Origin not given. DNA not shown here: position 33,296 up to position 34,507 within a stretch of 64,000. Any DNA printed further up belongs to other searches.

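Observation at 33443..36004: TPR-GT9-like glycosyltransferase adjacent to a Ser/Thr-rich low-complexity protein: candidate protein O-glycosylation (heptosylation-like) pair, next to a flotillin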

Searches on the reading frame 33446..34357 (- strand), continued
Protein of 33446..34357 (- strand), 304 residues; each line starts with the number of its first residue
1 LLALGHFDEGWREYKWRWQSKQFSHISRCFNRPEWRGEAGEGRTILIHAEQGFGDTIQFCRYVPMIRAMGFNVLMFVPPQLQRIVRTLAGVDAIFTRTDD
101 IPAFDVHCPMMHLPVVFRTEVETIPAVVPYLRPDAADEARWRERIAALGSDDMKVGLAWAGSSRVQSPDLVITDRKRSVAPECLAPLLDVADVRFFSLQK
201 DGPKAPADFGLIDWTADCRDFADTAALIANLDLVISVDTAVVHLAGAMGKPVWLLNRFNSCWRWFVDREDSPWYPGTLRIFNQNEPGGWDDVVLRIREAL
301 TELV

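Call 60: search_protein_families(library=pfam, proteins=[L026:6410-7210:+, L026:3684-6308:-, L024:12536-13345:-, L055:16500-16916:-, L006:9457-9882:+, L006:10150-11049:-, L006:7079-7369:+, L084:8001-9000:+], max_evalue=0.001)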
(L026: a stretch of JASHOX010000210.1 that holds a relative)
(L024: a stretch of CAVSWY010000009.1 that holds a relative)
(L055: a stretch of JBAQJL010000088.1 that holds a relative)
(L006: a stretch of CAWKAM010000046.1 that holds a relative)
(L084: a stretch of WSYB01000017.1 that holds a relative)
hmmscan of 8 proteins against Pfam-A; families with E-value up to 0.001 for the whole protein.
L026:6410-7210:+ (267 aa): 0 families

L026:3684-6308:- (875 aa): 24 families
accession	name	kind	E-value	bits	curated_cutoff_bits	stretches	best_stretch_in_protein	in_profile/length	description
PF00515.34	TPR_1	-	4.8e-76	248.2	27.8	6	459-491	2-34/34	Tetratricopeptide repeat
PF07719.23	TPR_2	-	7.2e-72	232.1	27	7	459-491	2-34/34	Tetratricopeptide repeat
PF13432.12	TPR_16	-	2.5e-56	188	32.7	10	430-492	3-65/65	Tetratricopeptide repeat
PF13431.12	TPR_17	-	1.1e-54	178.6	24.4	2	242-275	1-34/34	Tetratricopeptide repeat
PF13181.12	TPR_8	-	9.8e-45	147.4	25.7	2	464-491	7-34/34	Tetratricopeptide repeat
PF13414.12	TPR_11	-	1.7e-44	149.7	26.8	5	465-502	1-38/42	TPR repeat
PF14559.12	TPR_19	-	1.2e-37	128.5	25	4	469-513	2-46/68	Tetratricopeptide repeat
PF13424.12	TPR_12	-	6e-37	126.1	30.1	6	323-384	4-73/77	Tetratricopeptide repeat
PF13428.12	TPR_14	-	3.2e-30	101.9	23.5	1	459-497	2-40/44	Tetratricopeptide repeat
PF13371.12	TPR_9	-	1.1e-29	102.7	35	3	466-523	3-60/73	Tetratricopeptide repeat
PF13176.12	TPR_7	-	7.3e-21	72.9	27.9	0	465-491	6-34/36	Tetratricopeptide repeat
PF12895.13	ANAPC3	-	5e-16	59.2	27.2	1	235-310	4-78/82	Anaphase-promoting complex, cyclosome, subunit 3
PF13174.12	TPR_6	-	4.8e-15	55.5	26.3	0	460-489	2-31/33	Tetratricopeptide repeat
PF13374.12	TPR_10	-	7.9e-15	54.8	27.5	0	254-284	2-32/42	Tetratricopeptide repeat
PF23914.1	TPR_CcmH_CycH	-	1.2e-12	48.4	42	0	159-254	57-155/158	Cytochrome c-type biogenesis protein H TPR domain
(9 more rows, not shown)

L024:12536-13345:- (270 aa): 0 families

L055:16500-16916:- (139 aa): 0 families

L006:9457-9882:+ (142 aa): 1 family
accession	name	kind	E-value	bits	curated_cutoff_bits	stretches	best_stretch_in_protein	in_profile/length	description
PF20675.2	MPH2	-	0.00031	21.9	29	0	10-53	48-92/107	Maintenance of Photosystem II under High light 2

L006:10150-11049:- (300 aa): 1 family
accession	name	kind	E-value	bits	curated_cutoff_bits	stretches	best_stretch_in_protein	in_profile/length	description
PF01040.23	UbiA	-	1.5e-32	113.3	34.2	1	27-264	3-232/250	UbiA prenyltransferase family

L006:7079-7369:+ (97 aa): 4 families
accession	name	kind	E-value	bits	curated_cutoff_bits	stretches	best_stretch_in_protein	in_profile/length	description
PF07719.23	TPR_2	-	2.6e-06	27.6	27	1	63-91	5-33/34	Tetratricopeptide repeat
PF13371.12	TPR_9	-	1.2e-05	25.6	35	1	37-94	7-64/73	Tetratricopeptide repeat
PF14559.12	TPR_19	-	0.00019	22.1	25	1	38-92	4-58/68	Tetratricopeptide repeat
PF13428.12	TPR_14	-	0.001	20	23.5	0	70-94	12-36/44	Tetratricopeptide repeat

L084:8001-9000:+ (333 aa): 2 families
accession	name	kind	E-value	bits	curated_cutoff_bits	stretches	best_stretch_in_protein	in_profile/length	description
PF01075.23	Glyco_transf_9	-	3.4e-06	27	22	1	189-243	150-205/247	Glycosyltransferase family 9 (heptosyltransferase)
PF00515.34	TPR_1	-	0.00043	20.4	27.8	1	295-326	1-32/34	Tetratricopeptide repeat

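Call 93: search_protein_representatives(protein=window:33446-34300:-)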
Query: 285 residues. Proteins with E-value up to 0.001 (for the whole library): 39715; up to 1e-10: 31609; up to 1e-30: 16737. The best 150 are listed.
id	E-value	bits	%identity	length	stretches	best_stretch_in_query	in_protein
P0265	0.0e+00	1164.2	42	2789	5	3-282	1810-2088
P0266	0.0e+00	1075.2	47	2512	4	3-280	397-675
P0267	0.0e+00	1060.9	45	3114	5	11-283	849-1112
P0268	0.0e+00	1052.2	46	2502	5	4-280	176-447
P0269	0.0e+00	1042.0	45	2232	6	8-283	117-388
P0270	1.9e-298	1002.5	43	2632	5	7-283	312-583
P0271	2.2e-290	976.1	45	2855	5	13-282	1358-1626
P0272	5.9e-290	974.6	45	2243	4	2-283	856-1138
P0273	2.1e-281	946.5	50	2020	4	14-281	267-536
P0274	1.1e-278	937.6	48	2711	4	8-285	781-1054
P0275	5.1e-255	859.9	41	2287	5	15-281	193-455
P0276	7.8e-237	800.2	43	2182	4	9-281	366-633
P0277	1.0e-232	786.7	40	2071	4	8-285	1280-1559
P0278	3.5e-232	785.0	39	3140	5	11-284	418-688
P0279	3.0e-227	768.7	45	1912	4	14-281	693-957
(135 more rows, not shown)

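Call 95: search_dna_similar(query=window:33446-34357:-, collection=plasmids, mode=protein, max_rows=25, max_evalue=1e-20)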
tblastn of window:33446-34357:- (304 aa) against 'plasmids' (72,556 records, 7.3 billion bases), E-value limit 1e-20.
Records with a match: 134; places in all: 285; records where one place covers at least 80% of the query: 134.
Best place of each record, by identity: <60% 134.
By first word of the organism name: Azospirillum 46; Ralstonia 30; Burkholderia 11; Paraburkholderia 9; Caballeronia 9; Cupriavidus 3; Granulicella 2; Roseomonas 2; Aristophania 2; Acetobacter 2; and 17 more.
By predicted mobility (MOB-suite, as given by PLSDB): non-mobilizable 98; mobilizable 25; conjugative 11.
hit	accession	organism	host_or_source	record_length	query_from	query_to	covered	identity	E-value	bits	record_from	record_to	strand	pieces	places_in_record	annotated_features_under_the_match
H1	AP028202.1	Paraburkholderia largidicola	Physopelta gutta,midgut,Midgut crypts ...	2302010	1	301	99%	54.2%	4e-101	332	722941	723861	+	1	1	tetratricopeptide repeat protein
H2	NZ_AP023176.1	Paraburkholderia largidicola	Physopelta gutta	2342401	1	301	99%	53.5%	3e-100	329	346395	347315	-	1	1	none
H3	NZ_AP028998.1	Paraburkholderia sp. 22B1P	-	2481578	1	301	99%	53.5%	3e-100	329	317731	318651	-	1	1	none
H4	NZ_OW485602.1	Rhodovastum atsumiense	-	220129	1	303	100%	52.8%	9e-97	319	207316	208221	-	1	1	tetratricopeptide repeat-containing glycosyltransferase family protein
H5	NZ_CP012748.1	Paraburkholderia caribensis MBA4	soil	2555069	1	300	99%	52.0%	1e-97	321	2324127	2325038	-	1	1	none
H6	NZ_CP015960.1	Paraburkholderia caribensis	Mimosa,single cell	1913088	1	300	99%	51.6%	5e-98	322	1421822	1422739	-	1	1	none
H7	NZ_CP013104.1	Paraburkholderia caribensis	-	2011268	1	300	99%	51.3%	2e-97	321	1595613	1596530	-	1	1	none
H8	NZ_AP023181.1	Paraburkholderia sp. PGU19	Physopelta gutta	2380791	1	301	99%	50.8%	4e-97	320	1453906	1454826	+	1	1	none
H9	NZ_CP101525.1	Burkholderia arboris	mixed culture,soil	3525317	2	304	100%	46.8%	1e-75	258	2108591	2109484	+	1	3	none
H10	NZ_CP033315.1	Azospirillum brasilense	rhizosphere soil of Digitaria ...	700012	1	302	99%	46.6%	2e-76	260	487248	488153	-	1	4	tetratricopeptide repeat protein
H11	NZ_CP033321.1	Azospirillum brasilense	rhizosphere soil of Cynodon ...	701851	1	302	99%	46.6%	2e-76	260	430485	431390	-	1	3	tetratricopeptide repeat protein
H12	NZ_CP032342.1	Azospirillum brasilense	soil sample,Agricultural field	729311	1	302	99%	46.6%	2e-76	260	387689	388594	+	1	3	tetratricopeptide repeat protein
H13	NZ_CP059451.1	Azospirillum brasilense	Prokaryotes,soil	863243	1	304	100%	46.0%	2e-74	255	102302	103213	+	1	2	tetratricopeptide repeat protein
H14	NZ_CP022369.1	Azospirillum sp. TSH58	single cell,paddy soils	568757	1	304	100%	46.0%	1e-74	255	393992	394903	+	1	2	tetratricopeptide repeat protein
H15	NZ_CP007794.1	Azospirillum argentinense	Triticum aestivum L.,Root,wheat ...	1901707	2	303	99%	46.2%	2e-70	243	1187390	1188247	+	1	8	record has no annotation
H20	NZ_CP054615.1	Azospirillum oryzae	cell culture,soil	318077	1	302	99%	45.8%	5e-77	262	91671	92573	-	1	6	tetratricopeptide repeat protein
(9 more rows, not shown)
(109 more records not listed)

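Call 96: get_annotated_region(hit=H20, flank=9000)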
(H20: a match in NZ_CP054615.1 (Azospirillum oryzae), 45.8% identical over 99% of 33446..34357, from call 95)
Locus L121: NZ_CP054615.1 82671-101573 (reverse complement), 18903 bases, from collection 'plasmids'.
description: Azospirillum oryzae strain KACC 14407 plasmid unnamed1, complete sequence
organism: Azospirillum oryzae (NCBI taxid 286727)
taxonomy: Bacteria; Pseudomonadota; Alphaproteobacteria; Rhodospirillales; Azospirillaceae; Azospirillum; Azospirillum oryzae
host: -; source: cell culture,soil; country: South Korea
typing (MOB-suite, as given by PLSDB): non-mobilizable; replicon rep_cluster_1806
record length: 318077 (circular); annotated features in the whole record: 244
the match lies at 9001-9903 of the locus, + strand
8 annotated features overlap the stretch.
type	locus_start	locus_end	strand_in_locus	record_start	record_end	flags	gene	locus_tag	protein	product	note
CDS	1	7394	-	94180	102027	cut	-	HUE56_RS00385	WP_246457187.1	calcium-binding protein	-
CDS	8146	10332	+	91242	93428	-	-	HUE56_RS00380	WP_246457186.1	tetratricopeptide repeat protein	-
CDS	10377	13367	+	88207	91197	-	-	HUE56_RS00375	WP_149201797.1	tetratricopeptide repeat protein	-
CDS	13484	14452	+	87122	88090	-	-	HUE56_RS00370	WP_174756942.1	glycosyltransferase family 2 protein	-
CDS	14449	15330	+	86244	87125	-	-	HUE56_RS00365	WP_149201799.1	glycosyltransferase family 2 protein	-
CDS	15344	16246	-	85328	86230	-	-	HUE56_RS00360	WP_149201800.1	NAD(P)-dependent oxidoreductase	-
CDS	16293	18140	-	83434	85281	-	-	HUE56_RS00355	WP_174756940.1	glycosyltransferase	-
CDS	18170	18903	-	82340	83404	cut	-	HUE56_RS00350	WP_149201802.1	glycosyltransferase family 4 protein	-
